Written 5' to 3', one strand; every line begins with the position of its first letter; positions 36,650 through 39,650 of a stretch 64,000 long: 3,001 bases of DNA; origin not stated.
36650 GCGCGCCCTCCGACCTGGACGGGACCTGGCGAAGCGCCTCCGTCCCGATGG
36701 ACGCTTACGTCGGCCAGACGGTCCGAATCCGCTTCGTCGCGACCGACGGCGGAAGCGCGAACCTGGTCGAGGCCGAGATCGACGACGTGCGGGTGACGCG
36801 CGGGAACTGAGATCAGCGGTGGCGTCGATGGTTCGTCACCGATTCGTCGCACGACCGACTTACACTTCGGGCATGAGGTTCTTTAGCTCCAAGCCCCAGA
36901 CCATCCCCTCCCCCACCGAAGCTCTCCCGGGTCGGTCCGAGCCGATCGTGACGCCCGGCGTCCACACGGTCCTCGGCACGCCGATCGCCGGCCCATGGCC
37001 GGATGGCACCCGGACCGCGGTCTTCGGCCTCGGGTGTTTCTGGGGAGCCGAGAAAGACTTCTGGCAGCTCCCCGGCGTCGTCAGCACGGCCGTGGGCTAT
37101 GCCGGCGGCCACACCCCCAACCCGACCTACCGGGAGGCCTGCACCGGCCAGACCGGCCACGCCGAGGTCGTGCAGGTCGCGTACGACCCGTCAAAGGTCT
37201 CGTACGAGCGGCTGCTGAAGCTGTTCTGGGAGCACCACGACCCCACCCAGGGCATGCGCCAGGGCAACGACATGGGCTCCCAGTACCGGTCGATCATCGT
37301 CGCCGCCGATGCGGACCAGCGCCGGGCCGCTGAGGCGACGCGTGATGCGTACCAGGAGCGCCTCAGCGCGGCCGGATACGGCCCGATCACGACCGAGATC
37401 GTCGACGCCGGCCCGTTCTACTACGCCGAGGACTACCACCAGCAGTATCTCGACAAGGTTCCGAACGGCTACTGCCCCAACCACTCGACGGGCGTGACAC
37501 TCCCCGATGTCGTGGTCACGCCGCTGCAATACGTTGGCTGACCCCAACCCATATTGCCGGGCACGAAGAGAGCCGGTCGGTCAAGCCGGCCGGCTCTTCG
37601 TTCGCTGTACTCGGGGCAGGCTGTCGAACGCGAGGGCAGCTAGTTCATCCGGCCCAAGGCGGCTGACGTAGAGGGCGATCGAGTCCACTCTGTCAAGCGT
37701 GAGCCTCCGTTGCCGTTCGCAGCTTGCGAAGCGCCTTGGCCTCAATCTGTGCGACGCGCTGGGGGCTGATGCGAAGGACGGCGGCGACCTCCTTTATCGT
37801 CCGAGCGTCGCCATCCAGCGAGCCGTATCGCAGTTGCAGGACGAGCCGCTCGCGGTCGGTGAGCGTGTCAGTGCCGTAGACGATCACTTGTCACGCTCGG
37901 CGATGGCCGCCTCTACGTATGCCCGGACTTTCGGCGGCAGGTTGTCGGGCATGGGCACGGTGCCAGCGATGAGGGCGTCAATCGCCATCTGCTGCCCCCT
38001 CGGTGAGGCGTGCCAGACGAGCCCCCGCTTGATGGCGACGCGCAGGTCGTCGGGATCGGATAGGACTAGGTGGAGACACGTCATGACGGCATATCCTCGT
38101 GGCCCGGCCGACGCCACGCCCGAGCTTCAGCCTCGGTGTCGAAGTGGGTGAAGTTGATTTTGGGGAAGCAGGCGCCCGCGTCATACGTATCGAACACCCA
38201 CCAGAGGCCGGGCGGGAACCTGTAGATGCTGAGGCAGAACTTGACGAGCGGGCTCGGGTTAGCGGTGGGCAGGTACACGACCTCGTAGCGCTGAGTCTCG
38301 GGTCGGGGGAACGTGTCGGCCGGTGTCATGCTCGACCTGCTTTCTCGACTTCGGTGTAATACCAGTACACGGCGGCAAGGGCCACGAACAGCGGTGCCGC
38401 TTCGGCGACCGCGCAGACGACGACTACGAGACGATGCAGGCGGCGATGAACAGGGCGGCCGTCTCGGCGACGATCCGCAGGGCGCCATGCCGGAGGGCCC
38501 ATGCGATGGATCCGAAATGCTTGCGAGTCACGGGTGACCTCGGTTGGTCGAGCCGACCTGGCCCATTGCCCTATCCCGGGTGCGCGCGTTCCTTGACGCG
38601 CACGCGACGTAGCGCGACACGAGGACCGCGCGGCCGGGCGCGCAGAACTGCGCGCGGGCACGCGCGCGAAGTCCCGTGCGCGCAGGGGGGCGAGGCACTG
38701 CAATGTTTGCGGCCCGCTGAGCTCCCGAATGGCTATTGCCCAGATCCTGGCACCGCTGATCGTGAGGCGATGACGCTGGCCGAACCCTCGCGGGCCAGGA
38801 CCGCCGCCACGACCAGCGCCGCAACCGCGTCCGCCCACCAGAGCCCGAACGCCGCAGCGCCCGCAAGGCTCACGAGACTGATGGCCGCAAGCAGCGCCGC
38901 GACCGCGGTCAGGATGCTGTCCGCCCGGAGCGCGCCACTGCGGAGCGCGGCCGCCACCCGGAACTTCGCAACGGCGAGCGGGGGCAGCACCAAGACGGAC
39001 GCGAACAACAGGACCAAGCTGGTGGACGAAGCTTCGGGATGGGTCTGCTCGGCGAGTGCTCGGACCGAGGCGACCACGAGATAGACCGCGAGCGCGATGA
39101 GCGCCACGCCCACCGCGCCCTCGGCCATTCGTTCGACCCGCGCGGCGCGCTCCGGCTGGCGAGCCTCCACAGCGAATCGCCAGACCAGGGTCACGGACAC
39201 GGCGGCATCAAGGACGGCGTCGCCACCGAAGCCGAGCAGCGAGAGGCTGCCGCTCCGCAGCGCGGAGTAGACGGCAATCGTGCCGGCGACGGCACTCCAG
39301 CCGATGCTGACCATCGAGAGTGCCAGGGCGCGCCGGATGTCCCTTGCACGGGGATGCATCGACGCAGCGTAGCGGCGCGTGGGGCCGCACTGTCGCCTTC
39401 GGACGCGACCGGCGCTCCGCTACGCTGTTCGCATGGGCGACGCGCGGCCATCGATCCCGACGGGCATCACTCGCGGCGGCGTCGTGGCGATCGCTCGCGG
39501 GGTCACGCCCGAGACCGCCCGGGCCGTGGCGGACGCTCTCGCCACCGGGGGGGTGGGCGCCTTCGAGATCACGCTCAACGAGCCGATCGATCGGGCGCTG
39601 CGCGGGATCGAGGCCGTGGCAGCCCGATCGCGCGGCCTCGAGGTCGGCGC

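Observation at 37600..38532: Four tiny translationally coupled ORFs ending in a sigma region-4-only protein, in an islet that looks less GC-rich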

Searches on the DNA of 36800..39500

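Call 100: search_rna_families(source=window, start=36800, end=39500, threshold=evalue, max_evalue=1)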
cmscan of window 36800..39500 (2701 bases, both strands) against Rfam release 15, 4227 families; matches with E-value up to 1: 2.
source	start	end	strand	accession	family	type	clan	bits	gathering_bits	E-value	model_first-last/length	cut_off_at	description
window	38237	38296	+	RF01136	sR28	Gene; snRNA; snoRNA; CD-box;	-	20.9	39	0.014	1-55/55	no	Small nucleolar RNA sR28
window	37221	37288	-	RF03930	mir-1909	Gene; miRNA;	-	20.5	80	0.64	1-72/72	no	mir-1909 microRNA precursor family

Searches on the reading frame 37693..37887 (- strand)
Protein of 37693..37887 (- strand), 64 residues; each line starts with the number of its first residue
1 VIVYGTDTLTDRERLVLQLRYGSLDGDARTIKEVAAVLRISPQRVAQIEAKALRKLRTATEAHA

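Call 4: search_protein_families(library=pfam, proteins=[window:37693-37887:-], max_evalue=1)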
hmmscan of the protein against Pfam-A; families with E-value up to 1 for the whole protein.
window:37693-37887:- (64 aa): 9 families
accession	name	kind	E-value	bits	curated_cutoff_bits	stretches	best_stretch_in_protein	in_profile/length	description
PF04545.22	Sigma70_r4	-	3.8e-16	58.8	24.1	1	7-57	3-49/50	Sigma-70, region 4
PF00196.25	GerE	-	0.00038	20.5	23.5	1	7-61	1-50/57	Bacterial regulatory proteins, luxR family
PF13413.12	HTH_25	-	0.0047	17.2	24.6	1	30-59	12-41/62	Helix-turn-helix domain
PF01381.28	HTH_3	-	0.016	15.7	23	1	30-50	11-31/55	Helix-turn-helix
PF13518.12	HTH_28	-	0.019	15.5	25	1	29-51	13-35/52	Helix-turn-helix domain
PF08281.18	Sigma70_r4_2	-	0.039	14.1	25.7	1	8-56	10-54/54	Sigma-70, region 4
PF12728.13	HTH_17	-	0.051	14.3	27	1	30-53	3-27/51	Helix-turn-helix domain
PF04967.18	HTH_10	-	0.073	13.3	23.1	1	9-56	1-51/53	HTH DNA binding domain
PF13384.12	HTH_23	-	0.089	13.1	24.6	1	28-48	17-37/50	Homeodomain-like domain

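Call 5: search_protein_families(library=phrogs, proteins=[window:37693-37887:-], max_evalue=1)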
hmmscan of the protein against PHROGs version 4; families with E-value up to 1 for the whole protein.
window:37693-37887:- (64 aa): 5 families
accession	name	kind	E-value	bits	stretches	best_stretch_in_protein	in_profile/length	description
phrog_351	-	transcription regulation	2.4e-13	50.6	1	6-59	673-725/928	RNA polymerase sigma factor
phrog_36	-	transcription regulation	0.0032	18.1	1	7-57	138-184/220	transcriptional regulator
phrog_1740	-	transcription regulation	0.0083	15.7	1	7-63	167-219/567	RNA polymerase sigma factor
phrog_11306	-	unknown function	0.012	16.7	1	32-58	4-30/63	-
phrog_3512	-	transcription regulation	0.03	15.5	1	8-56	65-109/130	sigma factor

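Call 24: find_homologous_proteins(query=window:37693-37887:-, max_evalue=0.001)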
Query window:37693-37887:- (64 aa): 1 proteins with E <= 0.001 among 1 candidates.
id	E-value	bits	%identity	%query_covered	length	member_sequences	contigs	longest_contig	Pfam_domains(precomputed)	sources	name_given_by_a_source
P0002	1.0e-31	124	100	100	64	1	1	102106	PF04545.23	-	-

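Call 37: search_protein_families(library=padloc, proteins=[window:37693-37887:-], max_evalue=1)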
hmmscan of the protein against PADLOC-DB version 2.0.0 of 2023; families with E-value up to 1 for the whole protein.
window:37693-37887:- (64 aa): 1 family
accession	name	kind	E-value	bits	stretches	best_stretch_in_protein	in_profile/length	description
PDLC02203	MzaA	-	4.4e-08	29.8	1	6-62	605-661/683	-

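Call 38: search_protein_families(library=ncbifam, proteins=[window:37693-37887:-], max_evalue=1)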
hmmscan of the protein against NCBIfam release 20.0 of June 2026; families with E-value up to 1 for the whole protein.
window:37693-37887:- (64 aa): 51 families (the best 25 are shown)
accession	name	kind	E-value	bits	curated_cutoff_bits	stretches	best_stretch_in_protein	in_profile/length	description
NF006666.0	PRK09210.1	equivalog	5.5e-15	55.5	572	1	7-60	307-360/370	RNA polymerase sigma factor RpoD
NF005643.0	PRK07406.1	equivalog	1.4e-14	53.9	500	1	7-58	334-385/397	RNA polymerase sigma factor RpoD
NF004562.0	PRK05901.1-4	equivalog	2.5e-13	49.4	779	1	7-60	491-544/571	RNA polymerase sigma factor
TIGR02393.1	RpoD_Cterm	equivalog_domain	6.3e-13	48.9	354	1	7-61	175-229/238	RNA polymerase sigma factor RpoD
NF005785.0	PRK07598.1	equivalog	7e-12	44.9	554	1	8-58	350-400/415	RNA polymerase sigma factor SigC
NF004208.0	PRK05658.1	equivalog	1.3e-11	44.2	555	1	7-60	567-620/631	RNA polymerase sigma factor RpoD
TIGR02997.1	Sig70-cyanoRpoD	subfamily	4.1e-11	42.7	384.5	1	7-57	248-298/298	RNA polymerase sigma factor, RpoD/SigA family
NF005920.0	PRK07921.1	subfamily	1e-10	41.2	464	1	7-62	265-320/328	RNA polymerase sigma factor SigB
NF004471.0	PRK05803.1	subfamily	1.7e-10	40.6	252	1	7-59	175-227/235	RNA polymerase sporulation sigma factor SigK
NF005642.0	PRK07405.1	subfamily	2.3e-10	40.2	524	1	7-59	256-308/318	RNA polymerase sigma factor SigD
TIGR02479.1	FliA_WhiG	subfamily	4.2e-10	39.7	189.6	1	6-58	173-221/224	FliA/WhiG family RNA polymerase sigma factor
TIGR02846.1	spore_sigmaK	equivalog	5.4e-10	39.2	298.65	1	7-57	173-223/227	RNA polymerase sporulation sigma factor SigK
NF004560.0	PRK05901.1-1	equivalog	9.1e-10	38.2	711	1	7-59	453-505/516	RNA polymerase sigma factor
TIGR02937.1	sigma70-ECF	superfamily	1.1e-09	38.2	42.9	1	7-59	116-164/165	sigma-70 family RNA polymerase sigma factor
NF041931.2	MzaA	equivalog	2.3e-09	36.6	800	1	7-59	652-704/726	MZA anti-phage system associated sigma-70 family RNA polymerase sigma factor MzaA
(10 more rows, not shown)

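Call 49: search_solved_structures(query=window:37693-37887:-, max_evalue=0.001, show_alignments=2)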
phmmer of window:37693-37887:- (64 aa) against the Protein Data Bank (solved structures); distinct sequences matched with E-value up to 0.001: 68 (the best 60 are shown).
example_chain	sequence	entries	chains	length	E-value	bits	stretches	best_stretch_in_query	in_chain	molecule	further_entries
4g6d_A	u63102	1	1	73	1.3e-13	53.3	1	6-60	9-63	RNA polymerase sigma factor rpoD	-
4g8x_A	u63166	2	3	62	1.7e-13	53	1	6-57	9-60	RNA polymerase sigma factor rpoD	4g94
7ckq_F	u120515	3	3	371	1.3e-12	50.2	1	7-59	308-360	RNA polymerase sigma factor SigA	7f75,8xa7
8x6f_E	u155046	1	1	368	1.3e-12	50.2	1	7-59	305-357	RNA polymerase sigma factor SigA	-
1tty_A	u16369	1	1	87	1e-11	47.4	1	7-60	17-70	RNA polymerase sigma factor rpoD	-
8gzg_F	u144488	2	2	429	2.5e-11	46.2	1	7-58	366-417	RNA polymerase sigma factor SigA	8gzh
7l7b_F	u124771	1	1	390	5.8e-11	45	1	8-59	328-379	RNA polymerase sigma factor SigA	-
8h3v_G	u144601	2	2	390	8.5e-11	44.5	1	7-58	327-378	RNA polymerase sigma factor SigA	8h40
9dvs_G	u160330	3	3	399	2.6e-10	43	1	7-58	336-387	RNA polymerase sigma factor SigA1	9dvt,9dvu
3n97_A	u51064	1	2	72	6.1e-10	41.9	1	8-60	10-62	RNA polymerase sigma factor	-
1rio_H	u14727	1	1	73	1.2e-09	40.9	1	8-57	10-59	sigma factor SigA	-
1ku3_A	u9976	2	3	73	2.4e-09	40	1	8-57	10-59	sigma factor sigA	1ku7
7kuf_B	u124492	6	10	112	3.1e-09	39.7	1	6-60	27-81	RNA polymerase sigma factor, DNA-directed RNA polymerase subunit beta chimera | RNA polymerase sigma factor SigA,DNA-directed RNA polymerase subunit beta | RNA 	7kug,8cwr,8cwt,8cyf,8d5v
5uh5_F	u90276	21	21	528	3.4e-09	39.5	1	6-60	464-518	RNA polymerase sigma factor SigA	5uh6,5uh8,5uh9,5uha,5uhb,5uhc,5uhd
7kif_F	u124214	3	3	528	3.4e-09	39.5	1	6-60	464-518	RNA polymerase sigma factor SigA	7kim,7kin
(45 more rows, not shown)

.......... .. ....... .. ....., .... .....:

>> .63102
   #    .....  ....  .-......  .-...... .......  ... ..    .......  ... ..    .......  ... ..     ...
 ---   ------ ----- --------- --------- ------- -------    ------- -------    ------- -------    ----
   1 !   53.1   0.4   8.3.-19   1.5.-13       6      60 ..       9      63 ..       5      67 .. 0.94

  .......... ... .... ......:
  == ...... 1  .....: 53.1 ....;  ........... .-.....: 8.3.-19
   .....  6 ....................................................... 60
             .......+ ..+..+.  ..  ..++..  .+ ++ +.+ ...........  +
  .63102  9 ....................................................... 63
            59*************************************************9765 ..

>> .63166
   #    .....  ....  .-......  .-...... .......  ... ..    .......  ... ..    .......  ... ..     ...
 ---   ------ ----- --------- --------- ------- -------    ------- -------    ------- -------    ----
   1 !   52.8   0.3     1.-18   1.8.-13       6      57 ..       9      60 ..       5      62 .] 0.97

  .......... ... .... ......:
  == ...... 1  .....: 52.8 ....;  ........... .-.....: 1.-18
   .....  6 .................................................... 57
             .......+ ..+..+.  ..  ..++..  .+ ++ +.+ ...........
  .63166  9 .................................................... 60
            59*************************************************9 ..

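Call 55: search_dna_similar(collection=phages, mode=protein, query=window:37693-37887:-, max_evalue=0.001, max_rows=25)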
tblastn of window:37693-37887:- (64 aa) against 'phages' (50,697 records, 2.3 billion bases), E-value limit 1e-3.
Records with a match: 36; places in all: 37; records where one place covers at least 80% of the query: 22.
Best place of each record, by identity: 60-80% 2; <60% 34.
By first word of the organism name: Bacteriophage 22; Klebsiella 4; Enterococcus 2; Listeria 2; Acinetobacter 2; Staphylococcus 1; Microcystis 1; Escherichia 1; Salmonella 1.
By host as written in the record: - 25; Listeria monocytogenes 2; Klebsiella pneumoniae ST147-VIM1 2; Klebsiella pneumoniae ST13-OXA48 2; Enterococcus faecalis 1; Staphylococcus aureus 1; Microcystis sp. SG03 1; Escherichia coli O157:H7 ATCC 43895 1; and 1 more.
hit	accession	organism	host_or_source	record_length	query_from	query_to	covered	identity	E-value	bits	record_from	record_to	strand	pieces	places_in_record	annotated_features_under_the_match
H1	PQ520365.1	Enterococcus phage IME_EF3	-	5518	7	57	80%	60.8%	6e-11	61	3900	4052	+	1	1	record has no annotation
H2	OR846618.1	Enterococcus phage Efs 1-1-1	Enterococcus faecalis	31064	7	57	80%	60.8%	7e-11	61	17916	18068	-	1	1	record has no annotation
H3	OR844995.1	Staphylococcus phage SA 1306 Kay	Staphylococcus aureus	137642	7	60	84%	57.4%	6e-11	61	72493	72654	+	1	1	record has no annotation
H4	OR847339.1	Listeria phage LM 4-11-1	Listeria monocytogenes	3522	7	60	84%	57.4%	6e-11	61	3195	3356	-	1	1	record has no annotation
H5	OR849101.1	Listeria phage LM 4-14-1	Listeria monocytogenes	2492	7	60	84%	57.4%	6e-11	61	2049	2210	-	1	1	record has no annotation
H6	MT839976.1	Bacteriophage sp.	human fecal samples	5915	8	60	83%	56.6%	3e-10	59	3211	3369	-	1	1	record has no annotation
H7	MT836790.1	Bacteriophage sp.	human fecal samples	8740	8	60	83%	54.7%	4e-9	56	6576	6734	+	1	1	record has no annotation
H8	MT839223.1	Bacteriophage sp.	human fecal samples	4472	7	60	84%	51.9%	9e-9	54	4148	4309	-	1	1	record has no annotation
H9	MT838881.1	Bacteriophage sp.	human fecal samples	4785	8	63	88%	50.0%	2e-9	57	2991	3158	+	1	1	record has no annotation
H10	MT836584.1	Bacteriophage sp.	human fecal samples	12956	8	57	78%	56.0%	4e-9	56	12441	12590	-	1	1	record has no annotation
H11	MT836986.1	Bacteriophage sp.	human fecal samples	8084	8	57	78%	56.0%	1e-8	54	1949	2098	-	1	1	record has no annotation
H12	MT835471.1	Bacteriophage sp.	human fecal samples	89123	8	57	78%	56.0%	2e-8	54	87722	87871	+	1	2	record has no annotation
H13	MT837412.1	Bacteriophage sp.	human fecal samples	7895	8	62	86%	50.9%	3e-8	53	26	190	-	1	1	record has no annotation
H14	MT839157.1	Bacteriophage sp.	human fecal samples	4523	8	62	86%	50.9%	3e-8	53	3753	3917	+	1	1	record has no annotation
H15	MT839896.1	Bacteriophage sp.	human fecal samples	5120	8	62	86%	50.9%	4e-8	53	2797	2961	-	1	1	record has no annotation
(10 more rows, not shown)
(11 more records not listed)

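Call 56: search_dna_similar(collection=plasmids, mode=protein, query=window:37693-37887:-, max_evalue=0.001, max_rows=25)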
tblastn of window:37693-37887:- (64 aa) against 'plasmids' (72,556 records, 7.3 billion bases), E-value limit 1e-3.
Records with a match: 266; places in all: 277; records where one place covers at least 80% of the query: 159.
Best place of each record, by identity: 60-80% 1; <60% 265.
By first word of the organism name: Pseudomonas 113; Bacillus 51; Novosphingobium 8; Deinococcus 6; Acaryochloris 6; Acinetobacter 5; Paracoccus 5; Burkholderia 4; Sphingobium 4; Lactiplantibacillus 4; and 44 more.
By predicted mobility (MOB-suite, as given by PLSDB): non-mobilizable 208; conjugative 39; mobilizable 19.
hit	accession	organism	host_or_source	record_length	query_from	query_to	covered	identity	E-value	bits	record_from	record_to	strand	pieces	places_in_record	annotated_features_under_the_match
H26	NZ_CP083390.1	Lactobacillus crispatus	Homo sapiens,Whole organism,urine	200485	7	64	91%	60.3%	1e-11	64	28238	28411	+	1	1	rpoD: RNA polymerase sigma factor RpoD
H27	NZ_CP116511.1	Enterococcus gallinarum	Bos taurus,whole organism,fecal sample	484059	7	60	84%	57.4%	2e-10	61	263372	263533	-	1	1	rpoD: RNA polymerase sigma factor RpoD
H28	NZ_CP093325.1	Bacillus sp. N5-665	whole organism,peat soil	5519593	7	60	84%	57.4%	2e-10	61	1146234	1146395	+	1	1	none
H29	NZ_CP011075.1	Brevibacillus laterosporus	Oryza sativa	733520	7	60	84%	57.4%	2e-10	61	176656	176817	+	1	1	rpoD: RNA polymerase sigma factor RpoD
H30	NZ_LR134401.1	Listeria monocytogenes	Homo sapiens,Vein blood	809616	7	60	84%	57.4%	3e-10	60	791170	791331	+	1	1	rpoD: RNA polymerase sigma factor RpoD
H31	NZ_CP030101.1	Listeria monocytogenes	Environment,water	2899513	7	60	84%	57.4%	3e-10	60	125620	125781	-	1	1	none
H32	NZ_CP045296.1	Paenibacillus cellulositrophicus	cell culture,Thai soil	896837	7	57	80%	58.8%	5e-10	59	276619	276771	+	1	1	rpoD: RNA polymerase sigma factor RpoD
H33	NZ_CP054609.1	Paenibacillus cellulosilyticus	cell culture,soil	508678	7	60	84%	55.6%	8e-10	59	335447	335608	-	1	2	rpoD: RNA polymerase sigma factor RpoD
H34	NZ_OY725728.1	Monoglobus pectinilyticus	-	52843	8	57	78%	58.0%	1e-8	56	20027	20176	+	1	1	rpoD: RNA polymerase sigma factor RpoD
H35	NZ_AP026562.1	Deinococcus aetherius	-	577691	7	63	89%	50.9%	1e-7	52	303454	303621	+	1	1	rpoD: RNA polymerase sigma factor RpoD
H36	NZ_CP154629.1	Acetoanaerobium noterae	cell culture,Sludge of a digestion ...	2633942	8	60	83%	52.8%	9e-9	56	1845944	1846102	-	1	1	none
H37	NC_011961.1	Thermomicrobium roseum DSM 5159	-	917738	7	59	83%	51.9%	1e-6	50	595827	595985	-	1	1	sigma-70 family RNA polymerase sigma factor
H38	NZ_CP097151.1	Deinococcus sp. QL22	-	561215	7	64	91%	46.6%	7e-8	53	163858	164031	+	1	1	sigma-70 family RNA polymerase sigma factor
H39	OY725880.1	Subdoligranulum variabile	-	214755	8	60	83%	50.9%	5e-8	54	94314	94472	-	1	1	none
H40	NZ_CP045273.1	Priestia megaterium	pure culture,Paper surface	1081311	7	56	78%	53.8%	7e-6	48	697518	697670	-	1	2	none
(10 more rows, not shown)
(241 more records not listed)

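Call 84: find_related_loci(query=window:37693-37887:-, collection=viral_contigs, flank=3000)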
Query window:37693-37887:- (64 aa) in viral_contigs; peptide patterns used: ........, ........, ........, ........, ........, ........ (x = any residue, [..] = any of these).
73 stretches matched a pattern; 15 encode a relative of the query (tblastn E <= 1e-3); 15 distinct loci.
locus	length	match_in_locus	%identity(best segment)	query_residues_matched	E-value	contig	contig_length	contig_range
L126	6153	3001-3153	53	8-58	4e-14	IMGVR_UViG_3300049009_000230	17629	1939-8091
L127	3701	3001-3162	47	9-62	9e-13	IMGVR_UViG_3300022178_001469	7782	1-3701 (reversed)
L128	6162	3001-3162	47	9-62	9e-13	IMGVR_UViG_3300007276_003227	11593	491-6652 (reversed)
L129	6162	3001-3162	47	9-62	1e-12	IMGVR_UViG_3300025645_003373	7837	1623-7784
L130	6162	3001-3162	42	9-62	6e-11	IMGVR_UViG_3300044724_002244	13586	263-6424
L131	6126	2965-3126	43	9-62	3e-9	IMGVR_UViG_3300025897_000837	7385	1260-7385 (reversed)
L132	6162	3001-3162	43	9-62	5e-9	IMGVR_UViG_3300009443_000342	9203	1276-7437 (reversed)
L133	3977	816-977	44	9-62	6e-9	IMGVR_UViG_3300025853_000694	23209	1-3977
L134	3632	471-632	44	9-62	6e-9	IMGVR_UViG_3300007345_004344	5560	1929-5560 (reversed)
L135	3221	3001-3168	46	9-61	7e-9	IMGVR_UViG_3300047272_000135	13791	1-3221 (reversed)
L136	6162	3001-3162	44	9-62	6e-9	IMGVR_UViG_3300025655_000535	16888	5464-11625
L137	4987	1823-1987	36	1-59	3e-7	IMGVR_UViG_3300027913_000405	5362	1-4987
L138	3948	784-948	36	1-59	3e-7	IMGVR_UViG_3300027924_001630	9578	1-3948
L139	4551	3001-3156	41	7-62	4e-7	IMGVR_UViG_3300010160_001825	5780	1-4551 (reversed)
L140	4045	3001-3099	52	30-62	8e-7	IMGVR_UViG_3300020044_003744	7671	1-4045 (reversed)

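Call 88: search_protein_families(library=phrogs, proteins=[L126:2587-3195:+, L127:2608-3360:+, L137:1340-2050:+], max_evalue=0.001)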
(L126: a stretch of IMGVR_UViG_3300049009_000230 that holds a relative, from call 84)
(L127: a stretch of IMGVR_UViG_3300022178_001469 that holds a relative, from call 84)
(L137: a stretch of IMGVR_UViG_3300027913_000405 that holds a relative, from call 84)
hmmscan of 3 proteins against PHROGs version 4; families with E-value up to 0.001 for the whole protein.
L126:2587-3195:+ (202 aa): 2 families
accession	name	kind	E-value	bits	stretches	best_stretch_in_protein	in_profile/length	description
phrog_351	-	transcription regulation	8.8e-22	78.5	1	20-198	597-733/928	RNA polymerase sigma factor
phrog_1740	-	transcription regulation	2.2e-05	24.2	1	98-189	135-214/567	RNA polymerase sigma factor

L127:2608-3360:+ (250 aa): 1 family
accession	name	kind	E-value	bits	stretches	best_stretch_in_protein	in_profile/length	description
phrog_351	-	transcription regulation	6e-15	55.9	1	96-216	643-746/928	RNA polymerase sigma factor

L137:1340-2050:+ (236 aa): 3 families
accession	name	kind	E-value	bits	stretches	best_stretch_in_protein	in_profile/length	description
phrog_351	-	transcription regulation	3.8e-12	46.6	1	158-220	664-729/928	RNA polymerase sigma factor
phrog_1740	-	transcription regulation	2.8e-07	30.4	1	148-227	147-226/567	RNA polymerase sigma factor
phrog_36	-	transcription regulation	7.9e-05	23.3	1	163-214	133-184/220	transcriptional regulator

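Call 89: search_protein_families(library=pfam, proteins=[L126:2587-3195:+, L127:2608-3360:+, L137:1340-2050:+], max_evalue=0.01)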
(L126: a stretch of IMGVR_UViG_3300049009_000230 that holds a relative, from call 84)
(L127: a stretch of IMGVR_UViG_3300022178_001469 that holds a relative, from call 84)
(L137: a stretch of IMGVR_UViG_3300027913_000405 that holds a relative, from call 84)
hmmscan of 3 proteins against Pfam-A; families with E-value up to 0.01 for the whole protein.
L126:2587-3195:+ (202 aa): 1 family
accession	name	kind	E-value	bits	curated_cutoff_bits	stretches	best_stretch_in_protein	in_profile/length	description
PF04545.22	Sigma70_r4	-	3.5e-17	62.1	24.1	1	138-188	3-49/50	Sigma-70, region 4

L127:2608-3360:+ (250 aa): 2 families
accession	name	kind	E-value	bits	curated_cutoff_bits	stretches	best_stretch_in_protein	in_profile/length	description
PF04545.22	Sigma70_r4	-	4.2e-14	52.2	24.1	1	129-180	2-49/50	Sigma-70, region 4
PF01381.28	HTH_3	-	0.0054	17.2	23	0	17-46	3-31/55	Helix-turn-helix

L137:1340-2050:+ (236 aa): 2 families
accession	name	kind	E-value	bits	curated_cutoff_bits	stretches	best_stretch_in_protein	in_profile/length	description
PF04545.22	Sigma70_r4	-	1.9e-17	62.9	24.1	1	167-214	2-49/50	Sigma-70, region 4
PF08281.18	Sigma70_r4_2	-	1e-05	25.5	25.7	1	161-212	2-53/54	Sigma-70, region 4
